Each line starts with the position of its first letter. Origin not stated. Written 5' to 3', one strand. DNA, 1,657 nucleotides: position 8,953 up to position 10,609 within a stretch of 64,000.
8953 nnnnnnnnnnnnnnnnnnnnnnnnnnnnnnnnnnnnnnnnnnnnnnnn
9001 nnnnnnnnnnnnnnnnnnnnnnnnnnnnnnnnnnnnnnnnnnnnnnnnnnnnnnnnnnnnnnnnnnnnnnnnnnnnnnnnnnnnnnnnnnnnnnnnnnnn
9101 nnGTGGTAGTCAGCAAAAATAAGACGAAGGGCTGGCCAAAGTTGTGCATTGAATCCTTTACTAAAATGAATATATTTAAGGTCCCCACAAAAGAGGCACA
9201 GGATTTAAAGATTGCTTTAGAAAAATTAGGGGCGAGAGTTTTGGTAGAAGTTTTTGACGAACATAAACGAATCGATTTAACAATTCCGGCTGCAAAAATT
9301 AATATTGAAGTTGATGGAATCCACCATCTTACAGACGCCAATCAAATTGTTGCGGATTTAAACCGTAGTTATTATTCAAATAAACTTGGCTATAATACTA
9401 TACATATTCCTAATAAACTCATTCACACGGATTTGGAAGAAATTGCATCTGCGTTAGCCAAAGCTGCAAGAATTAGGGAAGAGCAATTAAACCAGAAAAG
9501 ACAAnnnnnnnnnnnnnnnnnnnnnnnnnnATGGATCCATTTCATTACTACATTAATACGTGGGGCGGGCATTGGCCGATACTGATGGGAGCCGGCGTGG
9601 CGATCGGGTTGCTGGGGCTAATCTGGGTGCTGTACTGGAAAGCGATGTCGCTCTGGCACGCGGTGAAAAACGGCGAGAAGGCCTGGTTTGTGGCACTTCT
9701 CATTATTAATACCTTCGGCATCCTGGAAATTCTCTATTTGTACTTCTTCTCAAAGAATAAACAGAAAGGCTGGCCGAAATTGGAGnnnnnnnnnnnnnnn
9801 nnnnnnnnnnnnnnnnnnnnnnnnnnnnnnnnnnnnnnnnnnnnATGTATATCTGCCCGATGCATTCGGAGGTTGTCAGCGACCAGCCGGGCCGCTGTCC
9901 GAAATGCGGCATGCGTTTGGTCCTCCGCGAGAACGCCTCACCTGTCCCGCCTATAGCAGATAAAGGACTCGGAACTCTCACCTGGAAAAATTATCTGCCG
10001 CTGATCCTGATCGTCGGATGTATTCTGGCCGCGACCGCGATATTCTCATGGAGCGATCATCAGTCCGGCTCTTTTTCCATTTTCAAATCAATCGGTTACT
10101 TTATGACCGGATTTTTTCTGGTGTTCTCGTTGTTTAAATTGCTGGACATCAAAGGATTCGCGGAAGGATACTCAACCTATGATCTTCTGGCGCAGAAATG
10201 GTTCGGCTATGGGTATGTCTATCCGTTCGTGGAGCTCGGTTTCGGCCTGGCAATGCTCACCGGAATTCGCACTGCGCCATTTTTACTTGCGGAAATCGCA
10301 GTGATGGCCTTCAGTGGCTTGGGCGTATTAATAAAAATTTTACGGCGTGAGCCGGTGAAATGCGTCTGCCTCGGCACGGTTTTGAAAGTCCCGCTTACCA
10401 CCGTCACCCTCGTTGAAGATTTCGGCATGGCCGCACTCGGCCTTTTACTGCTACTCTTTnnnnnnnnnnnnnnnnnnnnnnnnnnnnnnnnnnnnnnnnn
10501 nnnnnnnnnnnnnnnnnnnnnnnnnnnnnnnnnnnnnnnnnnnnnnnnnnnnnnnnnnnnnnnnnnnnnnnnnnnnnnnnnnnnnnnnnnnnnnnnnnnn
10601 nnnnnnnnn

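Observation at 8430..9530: Low-GC two-gene islet next to tRNA-Gln carrying a DUF559 (Vsr-like endonuclease) gene, with a duplicated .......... coding remnant marking the insertion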

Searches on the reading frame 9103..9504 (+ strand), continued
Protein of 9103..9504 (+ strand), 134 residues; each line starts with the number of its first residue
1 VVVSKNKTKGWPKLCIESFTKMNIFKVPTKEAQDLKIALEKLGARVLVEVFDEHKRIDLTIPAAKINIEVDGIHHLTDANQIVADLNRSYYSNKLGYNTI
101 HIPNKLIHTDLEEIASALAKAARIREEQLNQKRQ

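Call 86: fold_search(model_id=the predicted structure, library=pdb)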
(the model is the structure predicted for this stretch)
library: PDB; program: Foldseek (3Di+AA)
matches with E <= 10: 76; with E <= 0.001: 0
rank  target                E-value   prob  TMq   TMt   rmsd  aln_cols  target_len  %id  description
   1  3r3p_B                1.4e-03  1.00  0.56  0.64   6.6       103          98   14  Homing Endonuclease I-Bth0305I Catalytic Domain (released 2011-10-05)
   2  3r3p_A                2.5e-03  1.00  0.53  0.61   6.8        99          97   15  Homing Endonuclease I-Bth0305I Catalytic Domain (released 2011-10-05)
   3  3hrl                  5.9e-03  1.00  0.62  0.73   5.1       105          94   14  Crystal structure of a putative endonuclease-like protein (ngo0050) from neisseria gonorrhoeae (released 2009-06-30)
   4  4oq2                  7.1e-03  0.99  0.52  0.23  11.2       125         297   14  5hmC specific restriction endonuclease PvuRTs1I (released 2014-03-12)
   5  4par_C                1.4e-02  0.97  0.46  0.20   9.0       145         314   17  The 5-Hydroxymethylcytosine-Specific Restriction Enzyme AbaSI in a Complex with Product-like DNA (released 2014-06-25)
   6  4par_A                5.0e-02  0.92  0.46  0.20   8.9       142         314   18  The 5-Hydroxymethylcytosine-Specific Restriction Enzyme AbaSI in a Complex with Product-like DNA (released 2014-06-25)
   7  4par_B                5.4e-02  0.91  0.49  0.21  11.1       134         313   18  The 5-Hydroxymethylcytosine-Specific Restriction Enzyme AbaSI in a Complex with Product-like DNA (released 2014-06-25)
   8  9i05_Xl               9.9e-02  0.84  0.44  0.14   6.2       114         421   13  Cryo-EM structure of the large subunit of the mitochondrial ribosome from Toxoplasma gondii (released 2025-06-11)
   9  9i05_Xi               1.8e-01  0.60  0.44  0.13  14.7       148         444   18  Cryo-EM structure of the large subunit of the mitochondrial ribosome from Toxoplasma gondii (released 2025-06-11)
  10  8ibz_C                1.9e-01  0.38  0.37  0.08  15.0       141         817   11  Structure of R2 with 5'ORF and 3'UTR (released 2023-09-20)
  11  9g6k_LJ               2.1e-01  0.77  0.52  0.15  13.4       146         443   18  LSU structure derived from the LSU sample of the mitoribosome from T. gondii. (released 2024-12-11)
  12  9i05_Xg               2.8e-01  0.77  0.50  0.14   6.9       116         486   16  Cryo-EM structure of the large subunit of the mitochondrial ribosome from Toxoplasma gondii (released 2025-06-11)
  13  9i05_Xv               3.8e-01  0.75  0.53  0.18   5.5       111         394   14  Cryo-EM structure of the large subunit of the mitochondrial ribosome from Toxoplasma gondii (released 2025-06-11)
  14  4oky                  4.3e-01  0.75  0.57  0.25   9.5       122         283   12  Crystal structure of PvuRts1I, a 5-hydroxymethylcytosine DNA restriction endonuclease (released 2014-09-10)
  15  1cw0_A                4.3e-01  0.30  0.38  0.28  13.3       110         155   16  CRYSTAL STRUCTURE ANALYSIS OF VERY SHORT PATCH REPAIR (VSR) ENDONUCLEASE IN COMPLEX WITH A DUPLEX DNA (released 1999-12-12)
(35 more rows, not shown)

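Call 104: find_related_loci(query=A2, collection=viral_contigs, flank=5000)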
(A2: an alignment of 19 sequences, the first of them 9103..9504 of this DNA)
Query A2 (134 aa) in viral_contigs; peptide patterns used: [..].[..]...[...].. (x = any residue, [..] = any of these).
112 stretches matched a pattern; 1 encode a relative of the query (tblastn E <= 1e-3); 1 distinct loci.
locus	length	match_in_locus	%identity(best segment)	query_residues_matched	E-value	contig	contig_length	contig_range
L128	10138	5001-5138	37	57-102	4e-6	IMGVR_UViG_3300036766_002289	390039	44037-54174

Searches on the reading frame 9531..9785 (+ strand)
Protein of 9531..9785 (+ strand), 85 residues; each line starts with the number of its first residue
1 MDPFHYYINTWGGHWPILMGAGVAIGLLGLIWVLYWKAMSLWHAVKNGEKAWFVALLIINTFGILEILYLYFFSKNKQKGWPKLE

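Call 5: search_protein_families(library=pfam, proteins=[window:9531-9785:+], max_evalue=1)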
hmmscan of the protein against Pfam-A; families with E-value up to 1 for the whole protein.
window:9531-9785:+ (85 aa): 1 family
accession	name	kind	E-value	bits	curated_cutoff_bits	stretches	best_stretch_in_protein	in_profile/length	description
PF18893.5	DUF5652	-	4.7e-19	68.3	23.4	1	30-79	20-69/71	Family of unknown function (DUF5652)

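Call 11: find_encoding_contigs(protein=window:9531-9785:+, flank=10000, max_places=10)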
Protein window:9531-9785:+ (85 aa): 2 contigs read that carry it; 2 places shown.
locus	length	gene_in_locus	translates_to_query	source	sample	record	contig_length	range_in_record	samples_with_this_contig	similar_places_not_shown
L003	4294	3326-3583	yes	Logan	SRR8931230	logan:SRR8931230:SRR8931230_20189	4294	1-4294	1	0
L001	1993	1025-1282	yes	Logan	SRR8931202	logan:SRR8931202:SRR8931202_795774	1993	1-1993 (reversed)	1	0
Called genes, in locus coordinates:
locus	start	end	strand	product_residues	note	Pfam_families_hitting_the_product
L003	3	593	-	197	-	?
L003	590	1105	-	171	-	-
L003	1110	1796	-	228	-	-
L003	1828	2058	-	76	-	-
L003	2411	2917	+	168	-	-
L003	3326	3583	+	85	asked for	PF18893:DUF5652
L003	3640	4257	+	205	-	PF19335:HMBD, PF07291:MauE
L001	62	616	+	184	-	-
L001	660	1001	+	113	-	-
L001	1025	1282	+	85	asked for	PF18893:DUF5652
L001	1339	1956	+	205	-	PF19335:HMBD, PF07291:MauE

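Call 54: list_cluster_members(proteins=[window:9531-9785:+, window:9845-10459:+, window:8033-8263:-, window:7315-8001:-, window:6795-7307:-, window:10600-11931:+])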
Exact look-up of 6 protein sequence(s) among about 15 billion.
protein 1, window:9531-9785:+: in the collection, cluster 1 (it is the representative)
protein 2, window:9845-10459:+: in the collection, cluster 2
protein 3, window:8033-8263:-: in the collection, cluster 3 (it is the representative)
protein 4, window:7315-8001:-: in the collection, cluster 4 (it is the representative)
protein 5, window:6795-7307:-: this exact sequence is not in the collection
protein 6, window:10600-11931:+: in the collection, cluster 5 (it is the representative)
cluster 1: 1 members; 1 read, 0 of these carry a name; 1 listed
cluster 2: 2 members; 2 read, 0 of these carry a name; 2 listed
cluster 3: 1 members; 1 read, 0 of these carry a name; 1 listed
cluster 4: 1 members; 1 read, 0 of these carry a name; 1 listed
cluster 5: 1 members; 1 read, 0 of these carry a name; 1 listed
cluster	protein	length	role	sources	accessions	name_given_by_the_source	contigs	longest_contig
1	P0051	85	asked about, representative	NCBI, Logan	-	-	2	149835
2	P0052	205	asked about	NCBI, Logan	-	-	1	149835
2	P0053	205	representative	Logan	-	-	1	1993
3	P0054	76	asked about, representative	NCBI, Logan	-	-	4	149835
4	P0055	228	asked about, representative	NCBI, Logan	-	-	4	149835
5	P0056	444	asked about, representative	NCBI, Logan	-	-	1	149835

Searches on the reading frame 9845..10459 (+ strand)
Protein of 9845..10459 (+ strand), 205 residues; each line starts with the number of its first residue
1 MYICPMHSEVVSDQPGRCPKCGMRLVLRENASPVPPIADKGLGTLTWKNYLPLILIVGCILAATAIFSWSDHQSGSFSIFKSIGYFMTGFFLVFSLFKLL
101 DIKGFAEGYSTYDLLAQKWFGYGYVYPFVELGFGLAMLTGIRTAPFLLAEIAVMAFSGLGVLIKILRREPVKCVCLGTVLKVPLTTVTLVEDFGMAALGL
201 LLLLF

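Call 5: search_protein_families(library=pfam, proteins=[window:9845-10459:+], max_evalue=1)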
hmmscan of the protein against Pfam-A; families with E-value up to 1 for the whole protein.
window:9845-10459:+ (205 aa): 4 families
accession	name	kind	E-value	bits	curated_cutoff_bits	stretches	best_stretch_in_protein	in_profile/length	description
PF19335.5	HMBD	-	1.8e-12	47.4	23.6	1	2-26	2-26/28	Heavy metal binding domain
PF07291.16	MauE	-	4.5e-10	40.3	27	1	82-204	7-127/128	Methylamine utilisation protein MauE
PF04133.19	Vps55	-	0.013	15.8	24.6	1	43-95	18-77/120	Vacuolar protein sorting 55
PF22289.1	DmmA-like_C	-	0.28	11.6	27.4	1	4-29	7-32/44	Dimethylamine monooxygenase subunit DmmA-like, C-terminal domain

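Call 21: find_related_loci(query=window:9845-10459:+, collection=genome_contigs, flank=6000)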
Query window:9845-10459:+ (205 aa) in genome_contigs; peptide patterns used: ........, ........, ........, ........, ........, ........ (x = any residue, [..] = any of these).
217 stretches matched a pattern; 28 encode a relative of the query (tblastn E <= 1e-3); 28 distinct loci.
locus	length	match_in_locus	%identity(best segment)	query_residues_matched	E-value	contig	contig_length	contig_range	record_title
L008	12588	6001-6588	66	1-195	7e-83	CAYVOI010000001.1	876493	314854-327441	MAG TPA_asm: uncultured Gammaproteobacteria bacterium isolate SRP273308_co1_307 genome assembly, contig: NODE_2_length_8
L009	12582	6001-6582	61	2-203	4e-79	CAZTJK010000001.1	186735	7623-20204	MAG TPA_asm: uncultured Candidatus Saccharibacteria bacterium isolate binchicken_co185_277 genome assembly, contig: NODE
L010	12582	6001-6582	64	2-195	2e-78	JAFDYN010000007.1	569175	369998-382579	MAG: Bacteroidetes bacterium isolate SZAS-56 BACT-TMP-3__7__length-569175, whole genome shotgun sequence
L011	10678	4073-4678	60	2-203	3e-76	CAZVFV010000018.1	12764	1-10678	MAG TPA_asm: uncultured Candidatus Saccharibacteria bacterium isolate SRP128246_co1_407 genome assembly, contig: NODE_11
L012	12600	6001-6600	60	2-204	3e-74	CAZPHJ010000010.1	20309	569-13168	MAG TPA_asm: uncultured Candidatus Saccharibacteria bacterium isolate SRP278252_co1_146 genome assembly, contig: NODE_43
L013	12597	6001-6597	60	1-203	8e-74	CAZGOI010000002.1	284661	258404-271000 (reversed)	MAG TPA_asm: uncultured Candidatus Saccharibacteria bacterium isolate binchicken_co185_154 genome assembly, contig: NODE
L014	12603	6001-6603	58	2-204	1e-73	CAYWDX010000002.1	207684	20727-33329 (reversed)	MAG TPA_asm: uncultured Candidatus Saccharibacteria bacterium isolate SRP273308_co1_109 genome assembly, contig: NODE_57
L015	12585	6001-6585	59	2-195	1e-71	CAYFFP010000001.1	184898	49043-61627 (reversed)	MAG TPA_asm: uncultured Candidatus Saccharibacteria bacterium isolate ERP013524_co1_51 genome assembly, contig: NODE_5_l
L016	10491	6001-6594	56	1-203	3e-70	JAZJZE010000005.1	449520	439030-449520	MAG: bacterium isolate ADI_H2L1_1_122_18_3-bin012 ADIH2L11_B012_0_000000000005, whole genome shotgun sequence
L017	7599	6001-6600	58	2-203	1e-66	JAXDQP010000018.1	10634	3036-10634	MAG: Thermoplasmata archaeon isolate BP_738 scaffold_1588574, whole genome shotgun sequence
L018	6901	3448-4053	58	1-197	4e-67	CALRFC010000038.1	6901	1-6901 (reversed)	MAG: Candidatus Nomurabacteria bacterium isolate Ike-100m-33 genome assembly, contig: Ike-100-c4038, whole genome shotgu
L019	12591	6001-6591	56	1-204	3e-66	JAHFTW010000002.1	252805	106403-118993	MAG: Thermoplasmata archaeon isolate nzgw65 NODE_24_length_252806_cov_5.923814, whole genome shotgun sequence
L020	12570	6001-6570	57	2-203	1e-65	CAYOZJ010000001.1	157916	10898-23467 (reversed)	MAG TPA_asm: uncultured Gammaproteobacteria bacterium isolate SRP200132_co1_666 genome assembly, contig: NODE_83_length_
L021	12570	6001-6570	51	1-204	4e-65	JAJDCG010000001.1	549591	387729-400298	MAG: Candidatus Levyibacteriota bacterium isolate OFTM197 OFTM197_0, whole genome shotgun sequence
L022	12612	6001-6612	54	2-203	3e-63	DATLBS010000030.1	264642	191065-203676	MAG TPA_asm: Thermoplasmatota archaeon isolate SMAG_U14304 k141_1419608, whole genome shotgun sequence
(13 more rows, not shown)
